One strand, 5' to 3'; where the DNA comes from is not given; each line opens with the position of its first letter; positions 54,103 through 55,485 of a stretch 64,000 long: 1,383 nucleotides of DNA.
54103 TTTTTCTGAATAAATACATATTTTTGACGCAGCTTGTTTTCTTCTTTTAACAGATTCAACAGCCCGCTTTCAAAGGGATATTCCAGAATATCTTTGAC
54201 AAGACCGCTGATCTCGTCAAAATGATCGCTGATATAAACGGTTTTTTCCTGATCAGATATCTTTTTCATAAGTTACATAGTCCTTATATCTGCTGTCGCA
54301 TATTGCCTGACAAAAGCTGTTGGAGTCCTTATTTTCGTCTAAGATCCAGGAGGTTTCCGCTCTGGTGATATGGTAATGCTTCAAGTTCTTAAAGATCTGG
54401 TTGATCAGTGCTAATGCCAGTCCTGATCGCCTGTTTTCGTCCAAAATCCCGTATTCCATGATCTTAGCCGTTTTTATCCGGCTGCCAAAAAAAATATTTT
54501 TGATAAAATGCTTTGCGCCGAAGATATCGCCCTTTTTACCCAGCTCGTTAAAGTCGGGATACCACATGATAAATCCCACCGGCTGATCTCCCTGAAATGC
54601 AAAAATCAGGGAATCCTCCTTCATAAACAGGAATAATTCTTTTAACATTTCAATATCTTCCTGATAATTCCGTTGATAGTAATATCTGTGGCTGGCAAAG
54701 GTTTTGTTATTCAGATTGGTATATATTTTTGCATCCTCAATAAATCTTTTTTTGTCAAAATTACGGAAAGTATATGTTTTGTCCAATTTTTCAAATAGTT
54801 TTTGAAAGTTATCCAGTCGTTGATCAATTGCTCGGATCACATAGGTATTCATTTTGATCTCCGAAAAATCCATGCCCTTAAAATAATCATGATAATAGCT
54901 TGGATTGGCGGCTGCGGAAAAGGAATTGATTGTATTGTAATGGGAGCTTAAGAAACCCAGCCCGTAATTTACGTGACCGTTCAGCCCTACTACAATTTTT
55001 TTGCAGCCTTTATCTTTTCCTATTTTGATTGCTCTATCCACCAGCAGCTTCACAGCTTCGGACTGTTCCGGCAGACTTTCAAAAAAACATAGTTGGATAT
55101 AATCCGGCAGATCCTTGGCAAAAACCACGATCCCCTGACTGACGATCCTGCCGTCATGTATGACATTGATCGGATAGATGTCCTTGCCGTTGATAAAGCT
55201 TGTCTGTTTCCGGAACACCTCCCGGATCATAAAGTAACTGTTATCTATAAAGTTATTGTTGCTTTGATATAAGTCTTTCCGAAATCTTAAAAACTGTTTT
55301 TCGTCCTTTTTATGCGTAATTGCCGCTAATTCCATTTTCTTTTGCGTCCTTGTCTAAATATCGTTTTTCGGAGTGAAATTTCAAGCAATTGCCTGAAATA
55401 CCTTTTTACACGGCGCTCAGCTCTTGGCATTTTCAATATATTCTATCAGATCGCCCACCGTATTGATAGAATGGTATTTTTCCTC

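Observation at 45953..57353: Orphan lipid-type biosynthetic operon: acyl-AMP ligase, ACP, two GNAT/FemAB-like acyltransferases, four B12-radical-SAM paralogues, a SAM methyltransferase and DegV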

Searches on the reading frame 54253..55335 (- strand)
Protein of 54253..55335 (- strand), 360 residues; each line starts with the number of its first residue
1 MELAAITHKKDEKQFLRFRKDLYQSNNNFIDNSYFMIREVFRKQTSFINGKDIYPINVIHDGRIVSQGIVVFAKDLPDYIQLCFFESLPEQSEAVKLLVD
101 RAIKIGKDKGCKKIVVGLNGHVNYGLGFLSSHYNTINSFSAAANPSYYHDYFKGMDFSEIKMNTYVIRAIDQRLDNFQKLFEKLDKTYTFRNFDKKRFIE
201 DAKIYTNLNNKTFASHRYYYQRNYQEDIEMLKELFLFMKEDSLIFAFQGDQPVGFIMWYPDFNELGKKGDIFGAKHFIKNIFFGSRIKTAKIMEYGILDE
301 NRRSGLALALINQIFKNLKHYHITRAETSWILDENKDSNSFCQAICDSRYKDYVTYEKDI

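Call 3: search_protein_families(library=pfam, proteins=[window:54253-55335:-], max_evalue=0.01)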
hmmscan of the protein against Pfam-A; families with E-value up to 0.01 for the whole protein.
window:54253-55335:- (360 aa): 1 family
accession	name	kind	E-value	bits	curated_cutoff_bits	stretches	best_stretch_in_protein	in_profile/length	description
PF00583.31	Acetyltransf_1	-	2.2e-06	28.4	20.7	1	227-343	17-112/116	Acetyltransferase (GNAT) family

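Call 4: search_protein_families(library=ncbifam, proteins=[window:54253-55335:-], max_evalue=0.01)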
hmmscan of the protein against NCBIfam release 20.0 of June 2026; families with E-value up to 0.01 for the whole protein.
window:54253-55335:- (360 aa): 0 families

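Call 9: find_homologous_proteins(query=window:54253-55335:-, max_evalue=0.001)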
Query window:54253-55335:- (360 aa): 220 proteins with E <= 0.001 among 3209 candidates; the best 120 are listed.
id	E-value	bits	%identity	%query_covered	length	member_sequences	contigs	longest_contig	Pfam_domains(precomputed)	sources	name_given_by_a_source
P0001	2.8e-220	749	91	100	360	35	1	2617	PF00583.32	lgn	-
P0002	1.6e-208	710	85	100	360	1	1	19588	-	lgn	-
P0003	1.3e-206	704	83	100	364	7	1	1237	PF00583.32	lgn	-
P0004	4.8e-206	702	84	100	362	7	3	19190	-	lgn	-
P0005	4.9e-206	702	83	100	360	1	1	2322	-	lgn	-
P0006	1.5e-204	697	82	100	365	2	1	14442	-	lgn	-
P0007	6.9e-203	692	82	100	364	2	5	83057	-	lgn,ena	-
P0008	7.6e-201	685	81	100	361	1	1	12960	-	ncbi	-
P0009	7.9e-201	685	82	100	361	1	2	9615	PF00583.32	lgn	-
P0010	1.6e-200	684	83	100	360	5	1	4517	-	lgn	-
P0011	2.5e-198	677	80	100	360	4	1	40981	-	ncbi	-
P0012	5.4e-197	672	80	100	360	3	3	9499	-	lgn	-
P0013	3.4e-196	670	80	100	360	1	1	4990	PF00583.32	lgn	-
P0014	2.8e-193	660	78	100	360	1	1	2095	-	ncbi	-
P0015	1.3e-188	645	76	100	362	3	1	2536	PF00583.32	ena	-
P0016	7.8e-188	642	74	100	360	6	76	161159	-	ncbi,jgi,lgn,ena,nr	ncbi:MAG: hypothetical protein HFH91_08140 [Lachnospiraceae bacterium]|nr:hypothetical protein [Lach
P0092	1.1e-129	451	54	100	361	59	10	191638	PF00583.32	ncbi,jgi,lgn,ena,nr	ncbi:MAG: hypothetical protein J5625_02215 [Lachnospiraceae bacterium]|nr:hypothetical protein [Lach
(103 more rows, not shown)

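Call 10: find_encoding_contigs(protein=P0092, flank=10000, max_places=3)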
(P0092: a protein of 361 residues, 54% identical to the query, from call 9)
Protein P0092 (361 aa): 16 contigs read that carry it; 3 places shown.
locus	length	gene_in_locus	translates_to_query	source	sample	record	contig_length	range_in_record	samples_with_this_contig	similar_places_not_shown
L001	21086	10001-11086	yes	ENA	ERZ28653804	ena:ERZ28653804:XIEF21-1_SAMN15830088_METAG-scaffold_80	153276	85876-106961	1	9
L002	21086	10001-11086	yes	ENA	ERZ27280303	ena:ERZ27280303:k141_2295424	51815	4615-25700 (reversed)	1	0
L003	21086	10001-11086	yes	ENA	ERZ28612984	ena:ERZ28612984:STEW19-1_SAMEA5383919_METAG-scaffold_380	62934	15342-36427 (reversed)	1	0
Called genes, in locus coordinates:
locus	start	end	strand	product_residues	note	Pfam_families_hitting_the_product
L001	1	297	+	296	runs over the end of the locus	PF16745:RsgA_N, PF03193:RsgA_GTPase, PF00005:ABC_tran (weak), PF01926:MMR_HSR1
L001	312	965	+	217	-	PF00834:Ribul_P_3_epim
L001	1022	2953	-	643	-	PF00122:E1-E2_ATPase, PF00702:Hydrolase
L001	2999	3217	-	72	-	PF00403:HMA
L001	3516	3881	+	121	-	PF01022:HTH_5, PF12840:HTH_20 (weak)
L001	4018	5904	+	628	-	PF13676:TIR_2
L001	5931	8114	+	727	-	PF13676:TIR_2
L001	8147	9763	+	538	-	PF00501:AMP-binding, PF13193:AMP-binding_C (weak)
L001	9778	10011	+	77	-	PF00550:PP-binding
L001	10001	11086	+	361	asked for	PF00583:Acetyltransf_1 (faint)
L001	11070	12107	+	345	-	-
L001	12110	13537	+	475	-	PF02310:B12-binding, PF04055:Radical_SAM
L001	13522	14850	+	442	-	PF02310:B12-binding (weak), PF04055:Radical_SAM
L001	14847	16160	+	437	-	PF02310:B12-binding, PF04055:Radical_SAM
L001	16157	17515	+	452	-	PF02310:B12-binding, PF04055:Radical_SAM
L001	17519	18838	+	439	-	PF02310:B12-binding, PF04055:Radical_SAM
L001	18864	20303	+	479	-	-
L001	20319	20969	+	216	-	PF00702:Hydrolase, PF12710:HAD, PF13419:HAD_2, PF13242:Hydrolase_like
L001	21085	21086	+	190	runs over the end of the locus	PF22765:DUF7010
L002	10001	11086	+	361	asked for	PF00583:Acetyltransf_1 (faint)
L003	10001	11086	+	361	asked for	PF00583:Acetyltransf_1 (faint)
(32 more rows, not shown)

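Call 11: find_encoding_contigs(protein=P0016, flank=10000, max_places=2)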
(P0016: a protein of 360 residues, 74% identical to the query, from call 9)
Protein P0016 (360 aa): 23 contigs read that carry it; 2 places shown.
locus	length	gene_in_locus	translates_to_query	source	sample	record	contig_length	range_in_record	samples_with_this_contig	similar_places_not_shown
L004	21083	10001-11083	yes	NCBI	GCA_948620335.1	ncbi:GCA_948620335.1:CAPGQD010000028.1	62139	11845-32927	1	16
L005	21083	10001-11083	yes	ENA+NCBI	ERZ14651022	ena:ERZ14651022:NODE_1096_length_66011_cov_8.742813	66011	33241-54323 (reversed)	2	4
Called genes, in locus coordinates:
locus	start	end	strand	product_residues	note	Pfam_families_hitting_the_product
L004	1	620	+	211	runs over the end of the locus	PF01208:URO-D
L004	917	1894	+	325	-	-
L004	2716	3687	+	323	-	PF00005:ABC_tran, PF13304:AAA_21 (weak)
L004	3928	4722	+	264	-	-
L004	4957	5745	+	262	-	PF06182:ABC2_membrane_6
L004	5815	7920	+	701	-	PF00488:MutS_V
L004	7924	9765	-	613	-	PF01814:Hemerythrin, PF00072:Response_reg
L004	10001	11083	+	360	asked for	-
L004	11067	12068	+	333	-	PF13480:Acetyltransf_6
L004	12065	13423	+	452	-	PF02310:B12-binding, PF04055:Radical_SAM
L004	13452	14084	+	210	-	PF13489:Methyltransf_23, PF05401:NodS (faint), PF05175:MTS (weak), PF13649:Methyltransf_25, PF13847:Methyltransf_31, PF08241:Methyltransf_11, PF08242:Methyltransf_12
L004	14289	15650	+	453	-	PF02310:B12-binding, PF04055:Radical_SAM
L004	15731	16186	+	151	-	PF00293:NUDIX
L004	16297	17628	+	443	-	PF02310:B12-binding, PF04055:Radical_SAM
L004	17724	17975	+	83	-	-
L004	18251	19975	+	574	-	PF09820:AAA-ATPase_like, PF08011:PDDEXK_9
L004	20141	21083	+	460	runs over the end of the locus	PF18982:JetA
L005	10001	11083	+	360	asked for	-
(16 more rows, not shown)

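Call 14: search_protein_families(library=padloc, proteins=[window:54253-55335:-], max_evalue=0.01)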
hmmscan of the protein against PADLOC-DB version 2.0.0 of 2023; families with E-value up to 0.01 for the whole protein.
window:54253-55335:- (360 aa): 0 families

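Call 18: search_solved_structures(query=window:54253-55335:-, max_evalue=1)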
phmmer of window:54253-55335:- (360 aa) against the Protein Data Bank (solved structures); distinct sequences matched with E-value up to 1: 1.
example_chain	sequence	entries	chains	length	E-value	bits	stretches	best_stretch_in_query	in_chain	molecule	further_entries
4qko_A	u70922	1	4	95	0.51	12.7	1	11-55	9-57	Pyocin-S2 immunity protein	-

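Call 27: predict_structure(alignment_id=A1)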
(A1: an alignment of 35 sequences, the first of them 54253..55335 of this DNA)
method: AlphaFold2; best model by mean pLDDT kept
length: 360 residues; sequences in the alignment: 35
mean_pLDDT: 89.9   pTM: 0.88
mean pLDDT of the five models: 89.9, 89.9, 89.5, 89.3, 87.8
residues with pLDDT >= 90: 220; 70-90: 126; 50-70: 13; < 50: 1
segments of 3 or more residues with pLDDT < 50: none
pLDDT, mean of each block of 10 residues (from residue 1): 96 95 80 88 88 97 96 92 93 98 98 90 72 72 77 96 92 90 96 97 97 88 90 89 97 95 84 79 84 90 90 92 90 86 91 94
secondary structure, 60 per line:
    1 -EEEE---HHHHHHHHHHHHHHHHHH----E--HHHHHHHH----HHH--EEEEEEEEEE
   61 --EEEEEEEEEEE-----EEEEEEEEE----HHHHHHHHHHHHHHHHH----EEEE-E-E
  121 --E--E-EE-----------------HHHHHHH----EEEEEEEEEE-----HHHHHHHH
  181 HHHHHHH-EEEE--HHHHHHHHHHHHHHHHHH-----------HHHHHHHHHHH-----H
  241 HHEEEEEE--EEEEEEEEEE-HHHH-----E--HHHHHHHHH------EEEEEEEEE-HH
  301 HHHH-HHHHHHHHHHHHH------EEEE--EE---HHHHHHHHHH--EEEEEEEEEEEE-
elements in order: E2-5 H9-26 H34-41 E51-60 E63-73 E79-87 H92-108 E113-116 H147-153 E158-167 H173-187 E189-192 H195-212 H224-234 E243-248 E251-260 H262-265 H274-282 E289-297 H299-304 H306-318 E325-328 H336-345 E348-359

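Call 32: fold_search(model_id=the predicted structure, library=pdb)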
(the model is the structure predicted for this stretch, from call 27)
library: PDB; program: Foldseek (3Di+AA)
matches with E <= 10: 1149; with E <= 0.001: 320
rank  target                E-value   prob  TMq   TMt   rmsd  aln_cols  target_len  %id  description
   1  5kf1_A                1.3e-14  1.00  0.62  0.69   6.3       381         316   14  X-ray structure of a glucosamine N-Acetyltransferase from Clostridium acetobutylicum, apo form, pH 5 (released 2016-07-06)
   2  7q3a_A                3.2e-14  1.00  0.63  0.66   5.4       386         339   12  Crystal structure of MAB_4324 a tandem repeat GNAT from Mycobacterium abscessus (released 2022-05-04)
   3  5kf2                  5.1e-14  1.00  0.61  0.68   6.1       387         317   13  X-ray structure of a glucosamine N-Acetyltransferase from Clostridium acetobutylicum, apo form, pH 8 (released 2016-07-06)
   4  5kgh_B                7.4e-14  1.00  0.61  0.69   6.2       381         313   13  X-ray structure of a glucosamine N-Acetyltransferase from Clostridium acetobutylicum, mutant Y297F (released 2016-07-06)
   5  5kgh_A                7.4e-14  1.00  0.60  0.67   6.5       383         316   15  X-ray structure of a glucosamine N-Acetyltransferase from Clostridium acetobutylicum, mutant Y297F (released 2016-07-06)
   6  5kga_A                8.3e-14  1.00  0.61  0.68   6.5       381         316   14  X-ray structure of a glucosamine N-Acetyltransferase from Clostridium acetobutylicum, mutant D287N, in complex with N- (released 2016-07-06)
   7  5kf1_B                8.9e-14  1.00  0.60  0.68   6.0       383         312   14  X-ray structure of a glucosamine N-Acetyltransferase from Clostridium acetobutylicum, apo form, pH 5 (released 2016-07-06)
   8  7q3a_B                2.1e-13  1.00  0.61  0.64   6.0       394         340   11  Crystal structure of MAB_4324 a tandem repeat GNAT from Mycobacterium abscessus (released 2022-05-04)
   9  2wpw_C                2.8e-13  1.00  0.56  0.60   7.4       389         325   10  Tandem GNAT protein from the clavulanic acid biosynthesis pathway (without AcCoA) (released 2009-12-29)
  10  2wpw_B                6.5e-13  1.00  0.58  0.63   6.6       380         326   10  Tandem GNAT protein from the clavulanic acid biosynthesis pathway (without AcCoA) (released 2009-12-29)
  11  7wx5                  9.4e-13  1.00  0.46  0.54   7.0       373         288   13  a Legionella acetyltransferase effector VipF (released 2023-02-22)
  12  2wpx_A                3.4e-12  1.00  0.57  0.62   7.1       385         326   11  Tandem GNAT protein from the clavulanic acid biosynthesis pathway (with AcCoA) (released 2009-12-29)
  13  7wx7                  7.0e-12  1.00  0.49  0.59   6.4       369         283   12  complex of a legionella acetyltransferase VipF and COA/ACO (released 2023-02-22)
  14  4zm6_A                8.9e-12  1.00  0.58  0.28   6.0       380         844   11  A unique GCN5-related glucosamine N-acetyltransferase region exist in the fungal multi-domain GH3 beta-N-acetylglucosa (released 2015-12-09)
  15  2wpw_A                1.4e-11  1.00  0.56  0.60   7.3       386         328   11  Tandem GNAT protein from the clavulanic acid biosynthesis pathway (without AcCoA) (released 2009-12-29)
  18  1ozp                  2.8e-10  1.00  0.60  0.72   4.8       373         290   10  Crystal Structure of Rv0819 from Mycobacterium tuberculosis MshD-Mycothiol Synthase Acetyl-Coenzyme A Complex. (released 2003-09-09)
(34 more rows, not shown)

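Call 45: find_related_loci(query=A1, collection=genome_contigs, flank=10000)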
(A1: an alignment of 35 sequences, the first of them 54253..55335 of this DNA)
Query A1 (360 aa) in genome_contigs; peptide patterns used: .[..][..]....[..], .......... (x = any residue, [..] = any of these).
124 stretches matched a pattern; 110 encode a relative of the query (tblastn E <= 1e-3); the best 80 are kept; 80 distinct loci.
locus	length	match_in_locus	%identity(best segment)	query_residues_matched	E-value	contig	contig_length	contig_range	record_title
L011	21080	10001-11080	92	1-360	0e+0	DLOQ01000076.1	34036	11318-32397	MAG TPA_asm: Lachnospiraceae bacterium UBA7480 UBA7480_contig_1187, whole genome shotgun sequence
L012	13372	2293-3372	91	1-360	0e+0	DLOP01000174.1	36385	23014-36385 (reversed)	MAG TPA_asm: Lachnospiraceae bacterium UBA7481 UBA7481_contig_248, whole genome shotgun sequence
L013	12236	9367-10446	91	1-360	0e+0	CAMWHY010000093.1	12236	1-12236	MAG TPA_asm: uncultured Lachnospiraceae bacterium isolate SRR14411253_bin.14_metawrap_v1.3_MAG genome assembly, contig:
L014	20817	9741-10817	91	1-359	0e+0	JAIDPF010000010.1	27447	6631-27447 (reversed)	MAG: Lachnospiraceae bacterium isolate SC0353_S20_2 SC0353_S20_2_contig_10, whole genome shotgun sequence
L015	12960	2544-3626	81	1-360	0e+0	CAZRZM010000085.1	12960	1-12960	MAG TPA_asm: uncultured Acetatifactor sp. isolate SRP287540_co2_68 genome assembly, contig: NODE_5419_length_12960_cov_7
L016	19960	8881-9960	74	1-360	0e+0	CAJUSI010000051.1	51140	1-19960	MAG TPA_asm: uncultured Acetatifactor sp. isolate MGBC165149 genome assembly, contig: MGBC165149.51, whole genome shotgu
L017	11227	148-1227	61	1-360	4e-156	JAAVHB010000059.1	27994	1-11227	MAG: Butyrivibrio sp. isolate Mgla_MAG_17-bin_11 c_000000080523, whole genome shotgun sequence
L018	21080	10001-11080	57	1-360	1e-143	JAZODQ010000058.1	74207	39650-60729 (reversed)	MAG: Acetatifactor sp. isolate T1900044751_TS20190417.MAGScoT_cleanbin_000054 SGB_2218_k141_226363, whole genome shotgun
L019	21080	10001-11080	56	1-360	9e-142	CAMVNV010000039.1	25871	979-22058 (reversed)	MAG TPA_asm: uncultured Butyrivibrio sp. isolate SRR8387721_bin.9_metaWRAP_v1.3_MAG genome assembly, contig: ERZ14209545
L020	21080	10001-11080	57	1-360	1e-141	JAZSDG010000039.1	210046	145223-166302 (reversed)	MAG: Lachnospiraceae bacterium isolate T1900044600_TS20190066.MAGScoT_cleanbin_000007 SGB_686_k141_2489200, whole genome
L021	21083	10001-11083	56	1-360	6e-141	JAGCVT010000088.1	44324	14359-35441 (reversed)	MAG: Lachnospiraceae bacterium isolate RGIG10167 Yak_Rumen-4__c1062618, whole genome shotgun sequence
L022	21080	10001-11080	56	1-360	1e-139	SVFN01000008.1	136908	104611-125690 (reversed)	MAG: Lachnospiraceae bacterium isolate SIG333 NODE_210_length_136908_cov_13.859316, whole genome shotgun sequence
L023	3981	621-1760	51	1-360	1e-141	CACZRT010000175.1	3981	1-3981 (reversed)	MAG: uncultured Lachnospiraceae bacterium isolate RUG12884 genome assembly, contig: RUG12884_asm_175, whole genome shotg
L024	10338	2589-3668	55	1-360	5e-136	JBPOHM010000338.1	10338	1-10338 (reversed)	MAG: Bacillota bacterium isolate MAG_142 c_000000306368, whole genome shotgun sequence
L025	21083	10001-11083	54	1-360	2e-135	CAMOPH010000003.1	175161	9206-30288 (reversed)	MAG: uncultured Lachnospiraceae bacterium isolate SRR873604_bin.17_metaWRAP_v1.3_MAG genome assembly, contig: NODE_53_le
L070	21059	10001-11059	37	7-360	4e-78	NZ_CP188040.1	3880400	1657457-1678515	Alloiococcus sp. CFN-8 chromosome, complete genome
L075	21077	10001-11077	34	1-360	1e-70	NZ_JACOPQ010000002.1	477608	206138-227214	Lawsonibacter faecis strain NSJ-52 H11_ctg002, whole genome shotgun sequence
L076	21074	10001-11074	35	1-360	3e-66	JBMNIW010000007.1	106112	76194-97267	MAG: Clostridia bacterium isolate SBF912LR0HQ0060 contig_40072, whole genome shotgun sequence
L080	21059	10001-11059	34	1-356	3e-61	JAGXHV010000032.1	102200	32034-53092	MAG: Bacillota bacterium isolate LH_M70 k141_148766, whole genome shotgun sequence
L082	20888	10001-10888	35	64-360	9e-61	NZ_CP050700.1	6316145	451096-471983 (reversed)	Desulfopila sp. IMCC35008 chromosome, complete genome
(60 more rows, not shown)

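Call 49: search_protein_families(library=pfam, proteins=[L070:8518-9627:-, L070:18286-19143:+, L070:19165-20319:+, L076:8805-10025:-, L076:7260-8777:-, L076:14747-15550:-, L080:8845-9861:-, L080:18043-19590:-, L082:19002-20420:-, L075:8587-9678:-], max_evalue=0.001)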
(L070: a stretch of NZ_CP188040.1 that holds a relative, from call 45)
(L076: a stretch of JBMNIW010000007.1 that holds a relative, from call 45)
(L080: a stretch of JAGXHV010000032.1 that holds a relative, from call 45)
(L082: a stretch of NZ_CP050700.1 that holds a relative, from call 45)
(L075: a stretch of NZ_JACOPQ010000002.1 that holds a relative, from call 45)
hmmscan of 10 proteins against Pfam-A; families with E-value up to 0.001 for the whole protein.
L070:8518-9627:- (369 aa): 4 families
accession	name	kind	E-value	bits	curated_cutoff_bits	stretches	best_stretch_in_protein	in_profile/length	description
PF00266.25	Aminotran_5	-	1.2e-85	288.1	21.5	1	2-360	1-370/371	Aminotransferase class-V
PF01041.23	DegT_DnrJ_EryC1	-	4.6e-07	29.8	19.8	1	67-180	46-151/360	DegT/DnrJ/EryC1/StrS aminotransferase family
PF00155.27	Aminotran_1_2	-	8.3e-05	22.4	19.7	1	49-174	48-185/361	Aminotransferase class I and II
PF01212.27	Beta_elim_lyase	-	0.00038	20.3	27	1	59-176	46-170/288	Beta-eliminating lyase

L070:18286-19143:+ (285 aa): 2 families
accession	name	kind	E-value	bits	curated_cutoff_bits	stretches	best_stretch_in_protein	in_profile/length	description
PF01797.21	Y1_Tnp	-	2.9e-12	47.2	23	1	15-126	5-121/121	Transposase IS200 like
PF04545.22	Sigma70_r4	-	0.0006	19.7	24.1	0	249-284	13-43/50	Sigma-70, region 4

L070:19165-20319:+ (384 aa): 1 family
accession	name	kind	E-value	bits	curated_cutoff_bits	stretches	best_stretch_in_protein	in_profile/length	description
PF04055.27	Radical_SAM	-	2e-10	41.5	29.5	1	101-212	3-110/166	Radical SAM superfamily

L076:8805-10025:- (406 aa): 0 families

L076:7260-8777:- (505 aa): 1 family
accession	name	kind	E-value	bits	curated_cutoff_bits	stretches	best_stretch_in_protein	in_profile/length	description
PF07556.16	DUF1538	-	2.3e-121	403.3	22.6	2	266-475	1-211/211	Protein of unknown function (DUF1538)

L076:14747-15550:- (267 aa): 0 families

L080:8845-9861:- (338 aa): 1 family
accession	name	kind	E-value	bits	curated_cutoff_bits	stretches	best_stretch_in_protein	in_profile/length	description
PF00491.26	Arginase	-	9.4e-56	189.8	22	1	50-323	3-277/280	Arginase family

L080:18043-19590:- (515 aa): 3 families
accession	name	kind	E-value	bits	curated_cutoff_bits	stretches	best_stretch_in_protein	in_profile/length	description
PF00795.27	CN_hydrolase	-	1.9e-33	116.4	23.2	1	231-487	4-253/256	Carbon-nitrogen hydrolase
PF00583.31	Acetyltransf_1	-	6.4e-08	33.3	20.7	1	24-141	2-97/116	Acetyltransferase (GNAT) family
PF13508.13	Acetyltransf_7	-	0.00012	22.8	27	1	92-128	16-53/84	Acetyltransferase (GNAT) domain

L082:19002-20420:- (472 aa): 2 families
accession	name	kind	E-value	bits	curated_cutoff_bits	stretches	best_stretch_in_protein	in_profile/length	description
PF13685.12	Fe-ADH_2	-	3.3e-26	92.5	28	1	58-208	3-149/149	Iron-containing alcohol dehydrogenase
PF00465.25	Fe-ADH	-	4.3e-07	30.1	31.3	1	55-170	4-133/168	Iron-containing alcohol dehydrogenase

L075:8587-9678:- (363 aa): 0 families

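Call 56: search_solved_structures(query=A1, max_evalue=1)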
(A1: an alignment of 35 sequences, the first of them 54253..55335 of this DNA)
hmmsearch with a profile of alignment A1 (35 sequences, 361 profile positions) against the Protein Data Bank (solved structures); distinct sequences matched with E-value up to 1: 2.
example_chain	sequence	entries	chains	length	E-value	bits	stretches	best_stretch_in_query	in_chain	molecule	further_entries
4e8o_A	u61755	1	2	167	0.0088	18.3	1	297-360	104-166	Aac(6')-Ih protein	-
2oj4_A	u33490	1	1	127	0.091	15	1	129-210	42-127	Regulator of G-protein signaling 3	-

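Call 85: search_protein_families(library=padloc, proteins=[L001:4018-5904:+, L001:5931-8114:+, L001:18864-20303:+, L004:15731-16186:+], max_evalue=0.001)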
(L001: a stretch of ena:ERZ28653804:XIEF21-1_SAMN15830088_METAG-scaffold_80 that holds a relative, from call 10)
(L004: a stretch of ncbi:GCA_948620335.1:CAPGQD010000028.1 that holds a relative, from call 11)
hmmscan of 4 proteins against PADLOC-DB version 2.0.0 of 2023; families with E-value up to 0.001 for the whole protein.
L001:4018-5904:+ (628 aa): 0 families

L001:5931-8114:+ (727 aa): 0 families

L001:18864-20303:+ (479 aa): 0 families

L004:15731-16186:+ (151 aa): 1 family
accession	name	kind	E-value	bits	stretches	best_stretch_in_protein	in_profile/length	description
PDLC04899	PDC-S07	-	4.4e-07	27.6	1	17-130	11-119/135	-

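Call 86: search_protein_families(library=ncbifam, proteins=[L001:4018-5904:+, L001:5931-8114:+, L001:18864-20303:+, L004:15731-16186:+], max_evalue=0.001)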
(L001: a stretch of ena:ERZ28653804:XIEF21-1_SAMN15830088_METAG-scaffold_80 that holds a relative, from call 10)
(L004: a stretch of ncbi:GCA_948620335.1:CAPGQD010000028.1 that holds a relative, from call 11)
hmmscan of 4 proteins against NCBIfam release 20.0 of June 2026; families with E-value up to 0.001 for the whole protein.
L001:4018-5904:+ (628 aa): 1 family
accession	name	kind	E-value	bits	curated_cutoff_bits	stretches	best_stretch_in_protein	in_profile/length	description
NF058526.1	Thoeris_type3_ThcB4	equivalog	0.00014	20.8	220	1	170-241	136-204/375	Thoeris type III anti-phage system protein ThcB4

L001:5931-8114:+ (727 aa): 1 family
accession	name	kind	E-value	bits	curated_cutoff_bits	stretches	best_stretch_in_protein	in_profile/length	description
NF058526.1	Thoeris_type3_ThcB4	equivalog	0.00067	18.6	220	0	172-242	137-204/375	Thoeris type III anti-phage system protein ThcB4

L001:18864-20303:+ (479 aa): 0 families

L004:15731-16186:+ (151 aa): 4 families
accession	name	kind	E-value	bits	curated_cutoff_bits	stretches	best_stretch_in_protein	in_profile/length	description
NF008044.0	PRK10776.1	equivalog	0.00026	20.9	148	1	40-125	36-112/130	8-oxo-dGTP diphosphatase MutT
NF001934.0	PRK00714.1-1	equivalog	0.00052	19.5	241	1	29-75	25-71/176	RNA pyrophosphohydrolase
NF001938.0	PRK00714.1-5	equivalog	0.00053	19.4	116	0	41-65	51-75/172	RNA pyrophosphohydrolase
NF006961.0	PRK09438.1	equivalog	0.00097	18.6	103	0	26-130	22-115/151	dihydroneopterin triphosphate diphosphatase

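Call 89: search_protein_representatives(alignment_id=A1)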
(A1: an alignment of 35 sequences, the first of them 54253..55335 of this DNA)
Query: 35 sequences, 361 profile positions. Proteins with E-value up to 0.001 (for the whole library): 2123; up to 1e-10: 866; up to 1e-30: 142. The best 150 are listed.
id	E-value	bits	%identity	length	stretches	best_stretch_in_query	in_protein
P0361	1.1e-162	557.6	-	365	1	1-360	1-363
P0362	1.4e-132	458.6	-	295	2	111-360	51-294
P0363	8.2e-127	439.5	-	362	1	1-360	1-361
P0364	3.7e-123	427.5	-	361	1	1-360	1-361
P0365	6.5e-107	374.1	-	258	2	92-285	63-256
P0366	2.0e-89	316.6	-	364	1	1-360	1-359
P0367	6.8e-89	314.8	-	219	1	1-218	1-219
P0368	1.7e-83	297.1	-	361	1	2-360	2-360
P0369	9.3e-82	291.3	-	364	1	3-357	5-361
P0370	2.8e-80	286.5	-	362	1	3-356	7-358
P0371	1.7e-77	277.3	-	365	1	3-356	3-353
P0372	1.4e-76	274.3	-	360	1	13-355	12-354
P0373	1.8e-76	273.9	-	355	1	8-357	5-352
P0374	5.8e-75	269.0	-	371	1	20-356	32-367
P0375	6.8e-74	265.5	-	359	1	7-359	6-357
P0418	2.8e-56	207.5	-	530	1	10-347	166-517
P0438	1.3e-50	188.8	-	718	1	9-342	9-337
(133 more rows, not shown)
